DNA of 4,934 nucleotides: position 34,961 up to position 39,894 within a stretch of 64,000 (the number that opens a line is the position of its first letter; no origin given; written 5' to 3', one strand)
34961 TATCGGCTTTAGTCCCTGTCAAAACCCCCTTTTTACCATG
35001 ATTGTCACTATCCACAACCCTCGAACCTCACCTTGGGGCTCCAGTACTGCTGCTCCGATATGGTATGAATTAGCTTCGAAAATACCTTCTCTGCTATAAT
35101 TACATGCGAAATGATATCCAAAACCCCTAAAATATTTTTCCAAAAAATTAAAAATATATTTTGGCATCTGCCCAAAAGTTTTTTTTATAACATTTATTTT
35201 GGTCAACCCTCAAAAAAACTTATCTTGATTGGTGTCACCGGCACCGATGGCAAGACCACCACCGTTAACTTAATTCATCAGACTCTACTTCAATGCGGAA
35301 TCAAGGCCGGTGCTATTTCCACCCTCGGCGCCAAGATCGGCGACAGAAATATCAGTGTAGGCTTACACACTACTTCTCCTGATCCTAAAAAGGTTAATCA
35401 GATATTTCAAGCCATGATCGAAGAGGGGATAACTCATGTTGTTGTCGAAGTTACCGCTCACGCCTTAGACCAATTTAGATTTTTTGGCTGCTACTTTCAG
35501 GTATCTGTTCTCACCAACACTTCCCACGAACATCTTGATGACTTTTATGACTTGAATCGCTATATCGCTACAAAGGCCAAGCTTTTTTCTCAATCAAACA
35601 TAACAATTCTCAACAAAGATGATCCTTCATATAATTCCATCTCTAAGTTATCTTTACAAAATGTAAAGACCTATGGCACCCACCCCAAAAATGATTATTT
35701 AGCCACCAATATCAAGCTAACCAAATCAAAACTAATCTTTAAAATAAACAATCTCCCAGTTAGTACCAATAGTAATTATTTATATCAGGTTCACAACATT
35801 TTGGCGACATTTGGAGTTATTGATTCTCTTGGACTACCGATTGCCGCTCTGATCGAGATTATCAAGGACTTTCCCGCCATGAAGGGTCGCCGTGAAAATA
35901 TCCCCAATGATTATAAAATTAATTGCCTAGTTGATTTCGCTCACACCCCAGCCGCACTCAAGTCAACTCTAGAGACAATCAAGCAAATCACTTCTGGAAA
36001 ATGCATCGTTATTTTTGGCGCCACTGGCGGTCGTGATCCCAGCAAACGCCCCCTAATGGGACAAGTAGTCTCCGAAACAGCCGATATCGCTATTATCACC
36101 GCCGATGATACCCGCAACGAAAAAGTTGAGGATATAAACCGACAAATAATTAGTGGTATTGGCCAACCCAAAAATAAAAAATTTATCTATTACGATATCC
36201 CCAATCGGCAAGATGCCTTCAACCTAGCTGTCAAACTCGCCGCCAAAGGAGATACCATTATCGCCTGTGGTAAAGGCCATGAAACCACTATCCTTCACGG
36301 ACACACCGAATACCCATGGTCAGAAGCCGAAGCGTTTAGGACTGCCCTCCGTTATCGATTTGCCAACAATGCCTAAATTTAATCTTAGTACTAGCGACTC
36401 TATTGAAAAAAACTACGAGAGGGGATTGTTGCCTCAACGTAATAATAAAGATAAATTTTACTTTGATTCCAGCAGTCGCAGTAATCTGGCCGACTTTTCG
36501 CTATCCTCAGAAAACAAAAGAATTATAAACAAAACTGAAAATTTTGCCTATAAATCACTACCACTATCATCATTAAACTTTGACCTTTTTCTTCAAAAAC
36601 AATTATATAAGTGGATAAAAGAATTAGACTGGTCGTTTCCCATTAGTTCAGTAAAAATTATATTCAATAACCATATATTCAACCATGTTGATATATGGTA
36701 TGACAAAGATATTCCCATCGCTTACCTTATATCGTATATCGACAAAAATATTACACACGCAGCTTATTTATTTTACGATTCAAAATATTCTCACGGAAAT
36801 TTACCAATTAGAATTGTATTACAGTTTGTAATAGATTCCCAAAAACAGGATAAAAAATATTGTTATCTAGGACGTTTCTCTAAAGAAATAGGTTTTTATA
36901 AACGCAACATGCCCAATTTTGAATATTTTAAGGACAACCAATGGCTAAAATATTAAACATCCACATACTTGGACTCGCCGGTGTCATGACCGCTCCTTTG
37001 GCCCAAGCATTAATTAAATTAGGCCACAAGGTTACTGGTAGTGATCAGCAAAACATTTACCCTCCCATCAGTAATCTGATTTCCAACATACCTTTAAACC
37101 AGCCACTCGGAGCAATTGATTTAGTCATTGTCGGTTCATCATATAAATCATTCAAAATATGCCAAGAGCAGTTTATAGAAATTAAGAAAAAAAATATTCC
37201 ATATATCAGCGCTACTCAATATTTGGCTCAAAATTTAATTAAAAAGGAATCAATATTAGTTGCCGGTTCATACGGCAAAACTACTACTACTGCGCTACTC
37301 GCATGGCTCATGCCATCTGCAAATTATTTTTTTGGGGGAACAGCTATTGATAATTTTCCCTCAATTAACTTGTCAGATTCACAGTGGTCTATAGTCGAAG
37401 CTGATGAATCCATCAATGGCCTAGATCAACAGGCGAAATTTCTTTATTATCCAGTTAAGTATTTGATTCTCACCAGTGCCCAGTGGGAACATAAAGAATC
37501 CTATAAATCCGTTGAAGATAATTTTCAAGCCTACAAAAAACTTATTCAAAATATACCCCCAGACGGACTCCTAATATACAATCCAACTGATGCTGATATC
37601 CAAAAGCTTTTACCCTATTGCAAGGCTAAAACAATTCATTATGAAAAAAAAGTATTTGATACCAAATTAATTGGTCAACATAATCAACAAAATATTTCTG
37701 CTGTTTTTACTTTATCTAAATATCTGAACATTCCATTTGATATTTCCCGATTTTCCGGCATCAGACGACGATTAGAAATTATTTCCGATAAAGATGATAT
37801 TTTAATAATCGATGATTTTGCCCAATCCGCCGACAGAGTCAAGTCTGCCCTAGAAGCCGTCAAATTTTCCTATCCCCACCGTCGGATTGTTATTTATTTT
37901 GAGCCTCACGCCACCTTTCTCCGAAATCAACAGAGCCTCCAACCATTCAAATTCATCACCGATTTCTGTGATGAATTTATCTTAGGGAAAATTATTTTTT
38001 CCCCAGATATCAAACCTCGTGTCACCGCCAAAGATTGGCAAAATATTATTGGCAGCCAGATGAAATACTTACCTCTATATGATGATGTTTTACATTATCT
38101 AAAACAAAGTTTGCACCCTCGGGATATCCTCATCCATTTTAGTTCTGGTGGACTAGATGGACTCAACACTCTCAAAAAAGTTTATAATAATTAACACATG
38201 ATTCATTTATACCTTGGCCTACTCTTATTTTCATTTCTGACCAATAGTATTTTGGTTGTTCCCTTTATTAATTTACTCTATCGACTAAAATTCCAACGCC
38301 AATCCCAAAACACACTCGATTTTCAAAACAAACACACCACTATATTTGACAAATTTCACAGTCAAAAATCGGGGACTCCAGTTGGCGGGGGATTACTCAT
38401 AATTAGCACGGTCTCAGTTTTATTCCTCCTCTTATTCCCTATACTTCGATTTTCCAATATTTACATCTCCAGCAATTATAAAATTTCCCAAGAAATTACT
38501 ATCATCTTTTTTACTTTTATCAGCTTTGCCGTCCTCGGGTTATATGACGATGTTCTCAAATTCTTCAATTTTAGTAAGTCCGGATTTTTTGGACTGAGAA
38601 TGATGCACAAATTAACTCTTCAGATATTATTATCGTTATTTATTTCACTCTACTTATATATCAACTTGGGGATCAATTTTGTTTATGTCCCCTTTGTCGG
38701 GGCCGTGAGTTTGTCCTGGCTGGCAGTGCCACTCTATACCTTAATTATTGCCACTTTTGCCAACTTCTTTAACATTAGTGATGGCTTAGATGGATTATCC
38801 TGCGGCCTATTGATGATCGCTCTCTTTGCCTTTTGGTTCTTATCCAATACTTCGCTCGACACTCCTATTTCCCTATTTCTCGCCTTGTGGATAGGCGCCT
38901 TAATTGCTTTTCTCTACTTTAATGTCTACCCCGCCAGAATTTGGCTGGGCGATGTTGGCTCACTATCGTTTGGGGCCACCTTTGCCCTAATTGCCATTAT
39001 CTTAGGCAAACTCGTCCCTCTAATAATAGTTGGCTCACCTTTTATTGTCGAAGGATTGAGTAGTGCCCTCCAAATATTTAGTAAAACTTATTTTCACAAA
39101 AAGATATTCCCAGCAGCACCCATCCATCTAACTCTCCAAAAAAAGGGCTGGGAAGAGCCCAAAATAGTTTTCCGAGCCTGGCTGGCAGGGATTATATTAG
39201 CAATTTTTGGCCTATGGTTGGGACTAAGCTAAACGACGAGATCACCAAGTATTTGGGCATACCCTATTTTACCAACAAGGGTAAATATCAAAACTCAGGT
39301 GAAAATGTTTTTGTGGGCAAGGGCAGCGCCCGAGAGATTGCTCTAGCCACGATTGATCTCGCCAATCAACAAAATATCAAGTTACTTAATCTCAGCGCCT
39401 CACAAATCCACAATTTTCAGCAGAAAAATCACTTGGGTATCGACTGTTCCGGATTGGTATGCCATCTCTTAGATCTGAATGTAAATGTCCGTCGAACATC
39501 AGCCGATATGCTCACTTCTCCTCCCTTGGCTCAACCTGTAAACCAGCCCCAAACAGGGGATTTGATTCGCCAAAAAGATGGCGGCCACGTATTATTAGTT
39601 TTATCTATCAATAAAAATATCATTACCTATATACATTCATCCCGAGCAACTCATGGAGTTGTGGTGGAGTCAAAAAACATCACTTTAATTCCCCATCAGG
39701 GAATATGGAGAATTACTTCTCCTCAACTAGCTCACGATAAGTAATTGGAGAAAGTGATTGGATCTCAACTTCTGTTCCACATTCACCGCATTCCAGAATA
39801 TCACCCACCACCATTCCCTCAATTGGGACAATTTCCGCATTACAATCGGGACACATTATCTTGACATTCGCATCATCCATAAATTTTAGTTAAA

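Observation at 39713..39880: Unannotated 55-aa LysW-like zinc-ribbon ORF, divergent from a PLP-enzyme/ATP-grasp gene pair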

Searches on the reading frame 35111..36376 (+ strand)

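Call 3: search_protein_families(library=pfam, proteins=[window:35111-36376:+], max_evalue=1)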
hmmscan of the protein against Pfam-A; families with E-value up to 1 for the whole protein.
window:35111-36376:+ (421 aa): 2 families
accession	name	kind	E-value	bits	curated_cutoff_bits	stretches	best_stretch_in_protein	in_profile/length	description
PF08245.18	Mur_ligase_M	-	3.3e-33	115.8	24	1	42-236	1-199/200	Mur ligase middle domain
PF02875.26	Mur_ligase_C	-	2.8e-24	86.8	28.4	1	259-389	1-127/127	Mur ligase, glutamate ligase domain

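Call 4: search_protein_families(library=ncbifam, proteins=[window:35111-36376:+], max_evalue=1)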
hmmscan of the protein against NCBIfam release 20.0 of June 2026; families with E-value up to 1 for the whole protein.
window:35111-36376:+ (421 aa): 30 families (the best 25 are shown)
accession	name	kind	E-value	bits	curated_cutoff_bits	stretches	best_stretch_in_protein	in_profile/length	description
NF001126.0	PRK00139.1-4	equivalog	1.4e-100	337.2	373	1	27-414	94-483/486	UDP-N-acetylmuramoyl-L-alanyl-D-glutamate--2,6-diaminopimelate ligase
TIGR01085.1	murE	subfamily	2.8e-96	323.3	257.3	1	27-413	75-471/472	UDP-N-acetylmuramyl-tripeptide synthetase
NF001124.0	PRK00139.1-2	equivalog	1e-94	318.1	476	1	28-415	102-494/500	UDP-N-acetylmuramoyl-L-alanyl-D-glutamate--2,6-diaminopimelate ligase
NF008896.0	PRK11929.1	equivalog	1.1e-86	291.6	1023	1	27-415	102-500/965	bifunctional UDP-N-acetylmuramoyl-L-alanyl-D-glutamate--2,6-diaminopimelate ligase MurE/UDP-N-acetylmuramoyl-tripeptide--D-alanyl-D-alanine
NF001123.0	PRK00139.1-1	equivalog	4.4e-68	230.1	586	1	6-410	81-486/493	UDP-N-acetylmuramoyl-L-alanyl-D-glutamate--2,6-diaminopimelate ligase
NF010628.0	PRK14022.1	equivalog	8.6e-54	183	536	1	26-399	100-467/483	UDP-N-acetylmuramoyl-L-alanyl-D-glutamate--L-lysine ligase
NF001130.0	PRK00139.2-4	equivalog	5.8e-35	121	715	2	257-393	356-490/516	UDP-N-acetylmuramoyl-L-alanyl-D-glutamate--2,6-diaminopimelate ligase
TIGR02068.2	cya_phycin_syn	equivalog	7.3e-33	113.6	850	1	34-390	476-851/862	cyanophycin synthetase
NF010623.0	PRK14016.1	subfamily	9.1e-30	103.5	877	1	35-390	478-853/871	cyanophycin synthetase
NF001127.0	PRK00139.2-1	equivalog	1.8e-26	93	997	2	257-392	356-489/520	UDP-N-acetylmuramoyl-L-alanyl-D-glutamate--2,6-diaminopimelate ligase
NF001129.0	PRK00139.2-3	equivalog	1.9e-25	89.3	762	1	26-403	107-504/517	UDP-N-acetylmuramoyl-L-alanyl-D-glutamate--2,6-diaminopimelate ligase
TIGR01082.1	murC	equivalog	1.4e-24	87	335.1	2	111-392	153-442/449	UDP-N-acetylmuramate--L-alanine ligase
NF053645.1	pMurC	equivalog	1.7e-24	86.4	560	3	190-336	282-430/492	pseudomurein biosynthesis peptide ligase pMurC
NF001131.0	PRK00139.2-5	equivalog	2.1e-23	82.9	1000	1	29-395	101-464/483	UDP-N-acetylmuramoyl-L-alanyl-D-glutamate--2,6-diaminopimelate ligase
TIGR01087.1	murD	equivalog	1.9e-21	76.7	211.95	2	101-304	146-348/441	UDP-N-acetylmuramoyl-L-alanine--D-glutamate ligase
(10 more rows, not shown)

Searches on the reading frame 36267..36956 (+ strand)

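Call 3: search_protein_families(library=pfam, proteins=[window:36267-36956:+], max_evalue=1)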
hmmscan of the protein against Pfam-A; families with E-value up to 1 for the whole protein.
window:36267-36956:+ (229 aa): 3 families
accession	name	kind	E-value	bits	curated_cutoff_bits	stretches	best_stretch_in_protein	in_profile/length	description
PF04377.21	ATE_C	-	0.0058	17.7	25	1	140-206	39-104/122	Arginine-tRNA-protein transferase, C terminus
PF07051.17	OCIA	-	0.16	12.4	25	1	76-103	2-31/87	Ovarian carcinoma immunoreactive antigen (OCIA)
PF15556.11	Zwint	-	0.23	11.4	29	1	178-199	5-26/252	ZW10 interactor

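Call 4: search_protein_families(library=ncbifam, proteins=[window:36267-36956:+], max_evalue=1)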
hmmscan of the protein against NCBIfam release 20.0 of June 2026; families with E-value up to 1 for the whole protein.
window:36267-36956:+ (229 aa): 6 families
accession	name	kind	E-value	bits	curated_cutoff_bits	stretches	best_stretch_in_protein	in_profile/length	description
NF002346.0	PRK01305.2-3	equivalog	1.2e-05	24.9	170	1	69-226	80-242/247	arginyltransferase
NF002344.0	PRK01305.2-1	equivalog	7.1e-05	22.6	252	1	69-219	64-222/241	arginyltransferase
NF002341.0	PRK01305.1-1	equivalog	0.00056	19.7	252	1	155-227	165-238/247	arginyltransferase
NF002345.0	PRK01305.2-2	equivalog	0.0025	18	246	1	71-226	70-228/230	arginyltransferase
NF002342.0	PRK01305.1-3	equivalog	0.0077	15.9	205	1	158-228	165-237/239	arginyltransferase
NF002343.0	PRK01305.1-4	equivalog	0.012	14.8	267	1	165-228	178-243/256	arginyltransferase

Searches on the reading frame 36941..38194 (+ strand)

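Call 3: search_protein_families(library=pfam, proteins=[window:36941-38194:+], max_evalue=1)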
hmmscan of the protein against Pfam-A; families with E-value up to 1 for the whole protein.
window:36941-38194:+ (417 aa): 9 families
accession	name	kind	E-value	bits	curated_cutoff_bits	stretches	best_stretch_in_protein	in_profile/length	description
PF08245.18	Mur_ligase_M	-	4.1e-11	43.7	24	1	107-234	1-145/200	Mur ligase middle domain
PF02875.26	Mur_ligase_C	-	3.3e-06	28.4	28.4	1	276-403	1-127/127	Mur ligase, glutamate ligase domain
PF01225.30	Mur_ligase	-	0.00023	21.9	21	1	6-97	1-89/95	Mur ligase family, catalytic domain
PF09820.16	AAA-ATPase_like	-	0.00083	19.6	26.1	1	76-200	5-132/201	Predicted AAA-ATPase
PF09419.16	PGP_phosphatase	-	0.027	14.5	20.4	1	255-318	20-82/168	Mitochondrial PGP phosphatase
PF24390.1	PRTase-CE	-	0.043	14.1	27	1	258-326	84-148/253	PRTase-CE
PF13541.12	ChlI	-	0.065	13.6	27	1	295-322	24-51/121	Subunit ChlI of Mg-chelatase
PF00156.33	Pribosyltran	-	0.14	11.9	26.3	1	262-313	79-116/158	Phosphoribosyl transferase domain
PF01656.29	CbiA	-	0.25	11.8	25.4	0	109-146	8-43/125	CobQ/CobB/MinD/ParA nucleotide binding domain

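Call 4: search_protein_families(library=ncbifam, proteins=[window:36941-38194:+], max_evalue=1)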
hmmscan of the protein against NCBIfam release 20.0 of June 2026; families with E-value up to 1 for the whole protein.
window:36941-38194:+ (417 aa): 19 families
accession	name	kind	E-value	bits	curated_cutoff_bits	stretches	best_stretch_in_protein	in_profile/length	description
TIGR01082.1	murC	equivalog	6.6e-52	177.1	335.1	2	6-234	1-231/449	UDP-N-acetylmuramate--L-alanine ligase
TIGR01081.1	mpl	equivalog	1e-38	133.6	388.7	2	7-224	2-229/448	UDP-N-acetylmuramate:L-alanyl-gamma-D-glutamyl-meso-diaminopimelate ligase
NF011171.0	PRK14573.1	equivalog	4.2e-26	91.1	1015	2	236-408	260-440/809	bifunctional UDP-N-acetylmuramate--L-alanine ligase/D-alanine--D-alanine ligase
TIGR01087.1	murD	equivalog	5e-12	45.6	211.95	1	55-308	60-336/441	UDP-N-acetylmuramoyl-L-alanine--D-glutamate ligase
NF053645.1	pMurC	equivalog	1.6e-10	40.3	560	2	9-127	3-127/492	pseudomurein biosynthesis peptide ligase pMurC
NF008896.0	PRK11929.1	equivalog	4.4e-10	38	1023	2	235-320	298-391/965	bifunctional UDP-N-acetylmuramoyl-L-alanyl-D-glutamate--2,6-diaminopimelate ligase MurE/UDP-N-acetylmuramoyl-tripeptide--D-alanyl-D-alanine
TIGR01085.1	murE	subfamily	1.4e-09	37.4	257.3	1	236-318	275-362/472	UDP-N-acetylmuramyl-tripeptide synthetase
NF001126.0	PRK00139.1-4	equivalog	2.2e-08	33.1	373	1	233-317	281-372/486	UDP-N-acetylmuramoyl-L-alanyl-D-glutamate--2,6-diaminopimelate ligase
NF033197.0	F430_CfbE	equivalog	2.1e-07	30.2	250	2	81-128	75-125/430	coenzyme F430 synthase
TIGR01143.1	murF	subfamily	2.7e-07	29.9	288.6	2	203-311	203-322/418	UDP-N-acetylmuramoyl-tripeptide--D-alanyl-D-alanine ligase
NF053647.1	pMurD2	equivalog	5.2e-07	28.9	550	1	102-309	99-310/405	pseudomurein biosynthesis peptide ligase pMurD2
NF053646.1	pMurD1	equivalog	1.8e-05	23.6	610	1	82-129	87-136/465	pseudomurein biosynthesis peptide ligase pMurD1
NF053648.1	pMurE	equivalog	2e-05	23.5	600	1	243-308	281-349/464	pseudomurein biosynthesis peptide ligase pMurE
NF001123.0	PRK00139.1-1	equivalog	6.3e-05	21.8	586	1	237-310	295-373/493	UDP-N-acetylmuramoyl-L-alanyl-D-glutamate--2,6-diaminopimelate ligase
NF010623.0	PRK14016.1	subfamily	0.00014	20.1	877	1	190-261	587-657/871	cyanophycin synthetase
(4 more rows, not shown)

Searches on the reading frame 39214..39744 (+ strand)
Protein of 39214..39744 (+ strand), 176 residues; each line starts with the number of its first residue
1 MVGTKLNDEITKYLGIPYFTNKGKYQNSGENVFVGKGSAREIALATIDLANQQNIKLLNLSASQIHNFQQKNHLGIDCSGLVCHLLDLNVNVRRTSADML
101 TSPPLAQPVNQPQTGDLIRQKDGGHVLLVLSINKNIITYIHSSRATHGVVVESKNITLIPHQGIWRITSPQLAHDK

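Call 3: search_protein_families(library=pfam, proteins=[window:39214-39744:+], max_evalue=1)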
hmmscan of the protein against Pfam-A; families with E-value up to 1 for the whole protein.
window:39214-39744:+ (176 aa): 1 family
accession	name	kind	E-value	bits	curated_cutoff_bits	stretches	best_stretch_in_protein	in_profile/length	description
PF00877.26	NLPC_P60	-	3.2e-05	24.3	23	1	69-153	7-90/105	NlpC/P60 family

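Call 4: search_protein_families(library=ncbifam, proteins=[window:39214-39744:+], max_evalue=1)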
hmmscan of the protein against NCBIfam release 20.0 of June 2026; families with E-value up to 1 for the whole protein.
window:39214-39744:+ (176 aa): 0 families

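Call 76: search_protein_families(library=pfam, alignment_id=A6, max_evalue=0.01)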
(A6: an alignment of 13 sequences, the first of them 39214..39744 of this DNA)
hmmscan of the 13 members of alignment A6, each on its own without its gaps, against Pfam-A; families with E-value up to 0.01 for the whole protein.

A. member 1, window:39214-39744:+ (176 aa): 1 family
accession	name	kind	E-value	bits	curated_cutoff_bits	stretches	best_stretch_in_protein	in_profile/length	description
PF00877.26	NLPC_P60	-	3.2e-05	24.3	23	1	69-153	7-90/105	NlpC/P60 family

B. families by the number of members that match (of 13 scanned): 1 family
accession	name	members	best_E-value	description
PF00877.26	NLPC_P60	7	7.3e-17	NlpC/P60 family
